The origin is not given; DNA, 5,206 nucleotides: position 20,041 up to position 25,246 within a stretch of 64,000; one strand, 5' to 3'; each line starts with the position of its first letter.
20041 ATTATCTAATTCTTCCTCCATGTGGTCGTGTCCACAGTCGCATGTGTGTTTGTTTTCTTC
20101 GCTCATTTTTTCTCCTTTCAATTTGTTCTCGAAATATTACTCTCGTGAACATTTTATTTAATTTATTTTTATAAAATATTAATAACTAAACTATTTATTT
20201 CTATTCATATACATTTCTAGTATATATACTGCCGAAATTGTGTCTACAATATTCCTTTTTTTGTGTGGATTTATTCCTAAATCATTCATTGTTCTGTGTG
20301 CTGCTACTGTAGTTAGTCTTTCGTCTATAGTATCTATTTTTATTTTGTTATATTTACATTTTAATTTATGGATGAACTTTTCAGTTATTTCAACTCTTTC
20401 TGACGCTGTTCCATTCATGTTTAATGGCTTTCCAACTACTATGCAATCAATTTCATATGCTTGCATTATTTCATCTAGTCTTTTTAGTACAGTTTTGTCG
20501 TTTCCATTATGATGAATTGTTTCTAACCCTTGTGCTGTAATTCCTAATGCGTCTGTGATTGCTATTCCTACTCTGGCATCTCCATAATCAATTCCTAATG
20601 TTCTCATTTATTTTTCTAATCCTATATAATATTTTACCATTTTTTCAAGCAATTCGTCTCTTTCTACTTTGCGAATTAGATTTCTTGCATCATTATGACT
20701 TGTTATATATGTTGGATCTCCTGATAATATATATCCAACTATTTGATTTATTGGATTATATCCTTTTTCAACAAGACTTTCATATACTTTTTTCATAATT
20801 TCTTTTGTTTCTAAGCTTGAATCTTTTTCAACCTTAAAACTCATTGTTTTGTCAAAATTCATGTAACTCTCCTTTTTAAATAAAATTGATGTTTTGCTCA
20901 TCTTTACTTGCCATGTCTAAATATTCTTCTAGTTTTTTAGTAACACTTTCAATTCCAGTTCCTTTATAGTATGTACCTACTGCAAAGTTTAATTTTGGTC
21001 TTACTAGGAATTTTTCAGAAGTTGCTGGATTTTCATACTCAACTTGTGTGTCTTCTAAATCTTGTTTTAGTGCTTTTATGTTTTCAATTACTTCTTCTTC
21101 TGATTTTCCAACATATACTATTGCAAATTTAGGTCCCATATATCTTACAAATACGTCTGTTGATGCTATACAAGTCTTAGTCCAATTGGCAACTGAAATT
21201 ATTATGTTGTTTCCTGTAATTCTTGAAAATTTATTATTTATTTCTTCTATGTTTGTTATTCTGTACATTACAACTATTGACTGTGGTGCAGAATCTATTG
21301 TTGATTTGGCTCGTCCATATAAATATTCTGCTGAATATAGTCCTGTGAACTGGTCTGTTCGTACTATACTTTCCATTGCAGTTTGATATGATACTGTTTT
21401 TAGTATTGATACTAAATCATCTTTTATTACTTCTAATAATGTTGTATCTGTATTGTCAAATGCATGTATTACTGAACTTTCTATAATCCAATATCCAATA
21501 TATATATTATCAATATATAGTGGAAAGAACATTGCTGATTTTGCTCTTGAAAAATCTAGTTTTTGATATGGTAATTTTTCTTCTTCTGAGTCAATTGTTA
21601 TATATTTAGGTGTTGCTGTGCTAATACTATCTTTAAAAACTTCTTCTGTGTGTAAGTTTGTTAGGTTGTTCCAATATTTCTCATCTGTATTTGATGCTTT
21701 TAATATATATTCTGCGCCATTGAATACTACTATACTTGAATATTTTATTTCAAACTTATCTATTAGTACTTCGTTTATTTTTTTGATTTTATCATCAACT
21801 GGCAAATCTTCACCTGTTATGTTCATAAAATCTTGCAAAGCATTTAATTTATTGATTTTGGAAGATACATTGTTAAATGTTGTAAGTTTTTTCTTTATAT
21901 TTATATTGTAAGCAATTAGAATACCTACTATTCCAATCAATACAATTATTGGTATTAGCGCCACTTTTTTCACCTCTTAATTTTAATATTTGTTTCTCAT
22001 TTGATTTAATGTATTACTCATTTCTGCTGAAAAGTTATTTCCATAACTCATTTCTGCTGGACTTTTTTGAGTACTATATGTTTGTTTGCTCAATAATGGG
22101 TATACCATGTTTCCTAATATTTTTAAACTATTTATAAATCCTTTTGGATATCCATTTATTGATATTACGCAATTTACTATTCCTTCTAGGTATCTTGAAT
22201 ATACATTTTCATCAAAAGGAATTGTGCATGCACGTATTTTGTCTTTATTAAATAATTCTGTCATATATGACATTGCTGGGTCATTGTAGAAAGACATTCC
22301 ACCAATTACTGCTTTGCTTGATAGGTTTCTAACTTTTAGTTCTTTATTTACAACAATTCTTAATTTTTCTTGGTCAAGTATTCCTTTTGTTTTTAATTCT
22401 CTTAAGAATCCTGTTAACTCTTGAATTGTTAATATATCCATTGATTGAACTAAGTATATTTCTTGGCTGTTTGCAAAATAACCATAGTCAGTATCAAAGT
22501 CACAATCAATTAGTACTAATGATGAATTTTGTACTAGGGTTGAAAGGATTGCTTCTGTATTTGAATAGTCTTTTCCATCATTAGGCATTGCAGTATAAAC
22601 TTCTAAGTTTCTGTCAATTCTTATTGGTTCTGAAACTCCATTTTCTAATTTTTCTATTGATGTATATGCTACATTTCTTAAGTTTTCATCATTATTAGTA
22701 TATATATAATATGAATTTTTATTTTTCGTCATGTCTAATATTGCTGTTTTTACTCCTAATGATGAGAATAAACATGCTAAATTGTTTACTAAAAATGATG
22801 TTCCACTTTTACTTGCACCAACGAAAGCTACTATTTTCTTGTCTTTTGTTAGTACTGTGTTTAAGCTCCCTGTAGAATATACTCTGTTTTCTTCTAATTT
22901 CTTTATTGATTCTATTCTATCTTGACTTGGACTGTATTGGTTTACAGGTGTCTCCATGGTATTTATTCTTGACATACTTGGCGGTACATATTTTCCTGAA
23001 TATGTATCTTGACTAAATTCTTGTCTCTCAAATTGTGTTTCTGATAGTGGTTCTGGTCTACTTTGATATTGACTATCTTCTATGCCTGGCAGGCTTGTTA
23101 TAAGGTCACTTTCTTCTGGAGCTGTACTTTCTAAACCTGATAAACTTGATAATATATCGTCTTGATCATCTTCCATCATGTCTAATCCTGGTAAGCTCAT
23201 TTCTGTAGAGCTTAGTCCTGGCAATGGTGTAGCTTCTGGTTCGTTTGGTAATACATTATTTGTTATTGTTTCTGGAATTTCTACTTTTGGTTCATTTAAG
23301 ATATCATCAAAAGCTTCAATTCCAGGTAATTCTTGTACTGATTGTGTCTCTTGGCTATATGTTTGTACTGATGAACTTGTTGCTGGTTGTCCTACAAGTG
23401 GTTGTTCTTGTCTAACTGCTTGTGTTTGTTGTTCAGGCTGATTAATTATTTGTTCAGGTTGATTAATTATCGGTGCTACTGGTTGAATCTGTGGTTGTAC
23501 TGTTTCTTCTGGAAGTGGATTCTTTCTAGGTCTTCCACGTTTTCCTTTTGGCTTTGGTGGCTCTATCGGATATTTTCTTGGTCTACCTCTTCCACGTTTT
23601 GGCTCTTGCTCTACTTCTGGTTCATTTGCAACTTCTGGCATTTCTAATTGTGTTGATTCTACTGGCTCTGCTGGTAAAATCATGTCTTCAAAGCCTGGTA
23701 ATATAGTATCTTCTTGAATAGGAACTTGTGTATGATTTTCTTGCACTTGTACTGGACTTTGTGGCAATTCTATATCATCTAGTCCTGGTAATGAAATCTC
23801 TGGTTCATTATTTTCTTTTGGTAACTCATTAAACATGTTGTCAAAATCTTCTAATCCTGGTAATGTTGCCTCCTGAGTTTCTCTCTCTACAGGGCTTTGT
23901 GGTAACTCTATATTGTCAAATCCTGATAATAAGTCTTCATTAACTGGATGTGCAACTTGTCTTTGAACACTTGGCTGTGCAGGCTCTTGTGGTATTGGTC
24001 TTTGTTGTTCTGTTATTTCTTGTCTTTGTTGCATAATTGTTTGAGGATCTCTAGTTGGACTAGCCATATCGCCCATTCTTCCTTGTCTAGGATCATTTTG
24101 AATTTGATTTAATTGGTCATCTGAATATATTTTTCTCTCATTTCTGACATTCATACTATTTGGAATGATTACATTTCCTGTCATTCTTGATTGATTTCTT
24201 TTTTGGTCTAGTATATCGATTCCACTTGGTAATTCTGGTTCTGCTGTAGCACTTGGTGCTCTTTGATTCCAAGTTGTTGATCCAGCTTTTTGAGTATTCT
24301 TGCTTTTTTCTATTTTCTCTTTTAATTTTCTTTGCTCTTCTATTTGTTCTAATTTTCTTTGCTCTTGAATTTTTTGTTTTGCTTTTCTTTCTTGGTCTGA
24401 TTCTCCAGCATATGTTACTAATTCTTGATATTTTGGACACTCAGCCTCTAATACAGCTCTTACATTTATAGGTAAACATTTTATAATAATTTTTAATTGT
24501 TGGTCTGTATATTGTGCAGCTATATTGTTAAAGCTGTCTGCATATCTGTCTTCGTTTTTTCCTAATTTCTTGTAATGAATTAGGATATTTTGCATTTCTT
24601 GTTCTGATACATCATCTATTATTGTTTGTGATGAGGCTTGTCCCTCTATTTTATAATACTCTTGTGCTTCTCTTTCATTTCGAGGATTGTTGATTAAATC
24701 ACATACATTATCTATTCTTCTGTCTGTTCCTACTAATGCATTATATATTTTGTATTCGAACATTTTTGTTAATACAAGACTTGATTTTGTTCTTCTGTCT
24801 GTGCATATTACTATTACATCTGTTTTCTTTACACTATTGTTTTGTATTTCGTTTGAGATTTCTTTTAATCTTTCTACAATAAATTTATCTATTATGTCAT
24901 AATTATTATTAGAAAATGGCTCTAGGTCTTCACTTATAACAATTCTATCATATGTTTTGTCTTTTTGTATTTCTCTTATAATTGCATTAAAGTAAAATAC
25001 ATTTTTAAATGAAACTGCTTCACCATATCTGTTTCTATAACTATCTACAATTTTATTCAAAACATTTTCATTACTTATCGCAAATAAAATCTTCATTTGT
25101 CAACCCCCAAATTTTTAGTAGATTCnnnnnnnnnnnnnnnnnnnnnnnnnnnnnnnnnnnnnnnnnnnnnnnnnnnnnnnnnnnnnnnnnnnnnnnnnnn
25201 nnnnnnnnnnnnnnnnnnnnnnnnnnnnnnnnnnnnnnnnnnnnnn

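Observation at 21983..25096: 1037-aa protein combining a receiver-like N-terminus, an LPG-x-E/D repeat linker with two AT-hooks, and a ParA/MinD-like ATPase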

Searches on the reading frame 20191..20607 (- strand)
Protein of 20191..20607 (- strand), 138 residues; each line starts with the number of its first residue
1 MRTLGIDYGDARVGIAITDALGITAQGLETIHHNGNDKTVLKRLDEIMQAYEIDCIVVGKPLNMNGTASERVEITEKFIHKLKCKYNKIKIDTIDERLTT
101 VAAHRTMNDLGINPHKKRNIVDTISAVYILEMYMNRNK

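Call 5: search_protein_families(library=pfam, proteins=[window:20191-20607:-], max_evalue=0.01)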
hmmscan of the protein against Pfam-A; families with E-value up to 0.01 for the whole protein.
window:20191-20607:- (138 aa): 2 families
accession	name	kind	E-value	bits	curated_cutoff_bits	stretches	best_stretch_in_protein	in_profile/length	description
PF03652.20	RuvX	-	3.6e-40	137.9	29.2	1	1-135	1-133/134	Holliday junction resolvase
PF16921.10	Tex_YqgF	-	0.0088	16.9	27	1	4-94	4-90/126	Tex protein YqgF-like domain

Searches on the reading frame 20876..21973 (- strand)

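Call 5: search_protein_families(library=pfam, proteins=[window:20876-21973:-], max_evalue=0.01)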
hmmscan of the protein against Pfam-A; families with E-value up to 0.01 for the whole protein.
window:20876-21973:- (365 aa): 1 family
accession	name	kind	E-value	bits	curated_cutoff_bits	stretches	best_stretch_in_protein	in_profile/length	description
PF00990.26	GGDEF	-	6.9e-11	42.6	23.8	1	206-355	3-154/161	Diguanylate cyclase, GGDEF domain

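Call 8: search_protein_families(library=ncbifam, proteins=[window:20876-21973:-], max_evalue=1)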
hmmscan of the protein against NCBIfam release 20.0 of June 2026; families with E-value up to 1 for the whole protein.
window:20876-21973:- (365 aa): 18 families
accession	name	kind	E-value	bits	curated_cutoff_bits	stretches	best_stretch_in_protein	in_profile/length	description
TIGR00254.1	GGDEF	domain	8.2e-11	41.9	37.4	1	203-317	4-122/168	diguanylate cyclase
NF007135.0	PRK09581.1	equivalog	2e-07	30.2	474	1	205-318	293-410/457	PleD family two-component system response regulator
NF041606.1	dguan_cyc_DgcA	equivalog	5e-07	29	370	1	147-315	123-293/340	diguanylate cyclase DgcA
NF047654.1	DiguCycDgcRLepto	equivalog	3.5e-06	26.2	500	1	188-312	117-245/295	diguanylate cyclase DgcR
NF038266.1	diguan_SiaD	equivalog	4.5e-06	26.2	290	1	197-315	87-209/252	biofilm regulation diguanylate cyclase SiaD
NF007474.0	PRK10060.1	equivalog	4.7e-06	25.1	782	1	196-298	229-332/663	cyclic di-GMP phosphodiesterase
NF052458.1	PhdiestGepA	equivalog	5.5e-06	24.8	1200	1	176-304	399-524/840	phosphodiesterase GepA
NF007423.1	PRK09966.1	equivalog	5.6e-06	25.5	325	1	202-307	237-347/390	diguanylate cyclase DgcN/YfiN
NF008467.0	PRK11359.1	equivalog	2.4e-05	22.5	857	1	197-308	369-477/800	oxygen-sensing cyclic-di-GMP phosphodiesterase DosP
NF007380.0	PRK09894.1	equivalog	3.3e-05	23.4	256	1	199-315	123-242/296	diguanylate cyclase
NF040885.1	diguan_DgcJ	equivalog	3.9e-05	22.6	500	1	161-310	304-451/493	diguanylate cyclase DgcJ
NF007599.0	PRK10245.1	equivalog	8.4e-05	21.2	402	1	229-310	239-320/371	diguanylate cyclase AdrA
NF050064.1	BlResRespRegCbrR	equivalog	0.00012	21.1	600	1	189-310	239-364/415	bile resistance response regulator CbrR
NF045673.1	c-di-GMPRcptLapD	equivalog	0.00019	19.9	1020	1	207-361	239-393/647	cyclic di-GMP receptor LapD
NF011955.1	PRK15426.1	equivalog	0.00054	18.2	408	1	196-311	390-509/564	cellulose biosynthesis regulator diguanylate cyclase DgcQ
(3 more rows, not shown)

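Call 72: search_protein_families(library=padloc, proteins=[window:20876-21973:-], max_evalue=0.01)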
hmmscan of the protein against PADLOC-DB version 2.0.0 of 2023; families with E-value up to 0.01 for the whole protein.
window:20876-21973:- (365 aa): 0 families

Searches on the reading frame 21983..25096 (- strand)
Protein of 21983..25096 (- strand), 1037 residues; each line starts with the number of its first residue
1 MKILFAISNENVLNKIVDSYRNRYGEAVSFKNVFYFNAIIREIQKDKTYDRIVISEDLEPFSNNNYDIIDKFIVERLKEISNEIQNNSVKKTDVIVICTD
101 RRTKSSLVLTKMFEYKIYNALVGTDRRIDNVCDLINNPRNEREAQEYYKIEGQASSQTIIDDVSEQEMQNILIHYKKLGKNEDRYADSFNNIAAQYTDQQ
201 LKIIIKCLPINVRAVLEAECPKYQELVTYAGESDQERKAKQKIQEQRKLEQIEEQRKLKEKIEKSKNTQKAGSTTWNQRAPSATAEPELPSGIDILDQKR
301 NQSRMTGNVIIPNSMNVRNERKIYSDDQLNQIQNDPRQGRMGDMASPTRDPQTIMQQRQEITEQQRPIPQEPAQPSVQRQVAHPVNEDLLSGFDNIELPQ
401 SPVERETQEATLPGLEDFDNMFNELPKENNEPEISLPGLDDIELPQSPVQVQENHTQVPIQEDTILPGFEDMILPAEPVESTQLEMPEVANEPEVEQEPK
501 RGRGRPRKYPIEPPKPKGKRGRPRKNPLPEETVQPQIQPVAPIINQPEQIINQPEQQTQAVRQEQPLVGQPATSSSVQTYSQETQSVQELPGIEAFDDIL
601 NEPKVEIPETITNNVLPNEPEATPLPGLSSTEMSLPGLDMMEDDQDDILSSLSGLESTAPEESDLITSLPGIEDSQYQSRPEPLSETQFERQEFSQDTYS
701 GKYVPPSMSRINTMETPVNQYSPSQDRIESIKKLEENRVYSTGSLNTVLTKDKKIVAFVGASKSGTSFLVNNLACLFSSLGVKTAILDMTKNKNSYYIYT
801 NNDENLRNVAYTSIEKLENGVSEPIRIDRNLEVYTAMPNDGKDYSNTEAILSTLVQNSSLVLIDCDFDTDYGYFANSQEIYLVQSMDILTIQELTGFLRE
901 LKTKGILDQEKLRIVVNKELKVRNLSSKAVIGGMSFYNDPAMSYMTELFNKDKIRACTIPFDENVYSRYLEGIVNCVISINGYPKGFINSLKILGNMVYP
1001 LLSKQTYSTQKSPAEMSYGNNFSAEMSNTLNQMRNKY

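Call 5: search_protein_families(library=pfam, proteins=[window:21983-25096:-], max_evalue=0.01)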
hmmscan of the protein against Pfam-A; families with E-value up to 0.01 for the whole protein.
window:21983-25096:- (1037 aa): 0 families

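Call 8: search_protein_families(library=ncbifam, proteins=[window:21983-25096:-], max_evalue=1)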
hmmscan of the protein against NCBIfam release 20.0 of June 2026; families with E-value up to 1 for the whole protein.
window:21983-25096:- (1037 aa): 1 family
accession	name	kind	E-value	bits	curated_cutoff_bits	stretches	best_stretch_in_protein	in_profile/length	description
TIGR03029.1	EpsG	equivalog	0.0043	16.3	313.8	1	718-789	74-140/274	chain length determinant protein tyrosine kinase EpsG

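Call 9: find_homologous_proteins(query=window:21983-25096:-, max_evalue=0.001)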
Query window:21983-25096:- (1037 aa): 4206 proteins with E <= 0.001 among 8000 candidates; the best 120 are listed.
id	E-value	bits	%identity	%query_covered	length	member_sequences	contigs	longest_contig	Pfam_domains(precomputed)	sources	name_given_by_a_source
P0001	0.0e+0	2282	100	100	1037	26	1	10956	-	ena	-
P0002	0.0e+0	1797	82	100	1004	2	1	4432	-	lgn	-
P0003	0.0e+0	1708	79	100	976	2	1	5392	-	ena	-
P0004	0.0e+0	1525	73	100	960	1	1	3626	-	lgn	-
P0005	0.0e+0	1273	63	100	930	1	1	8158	-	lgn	-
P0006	0.0e+0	1251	64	100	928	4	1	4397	-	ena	-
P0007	0.0e+0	1225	59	100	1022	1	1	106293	-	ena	-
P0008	0.0e+0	1222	58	100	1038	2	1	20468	-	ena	-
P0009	0.0e+0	1212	57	100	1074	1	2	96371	-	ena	-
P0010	0.0e+0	1211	57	100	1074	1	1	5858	-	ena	-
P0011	0.0e+0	1202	56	100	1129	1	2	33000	-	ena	-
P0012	0.0e+0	1194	57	100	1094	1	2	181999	-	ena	-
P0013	0.0e+0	1192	51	65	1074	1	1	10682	-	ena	-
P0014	0.0e+0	1190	54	65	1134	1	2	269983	-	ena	-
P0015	0.0e+0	1184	83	31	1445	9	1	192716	-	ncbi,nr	ncbi:MAG: hypothetical protein J6K45_05225 [Clostridia bacterium]|nr:hypothetical protein [Clostridi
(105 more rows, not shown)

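Call 72: search_protein_families(library=padloc, proteins=[window:21983-25096:-], max_evalue=0.01)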
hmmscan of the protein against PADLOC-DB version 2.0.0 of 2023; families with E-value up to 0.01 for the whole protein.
window:21983-25096:- (1037 aa): 0 families
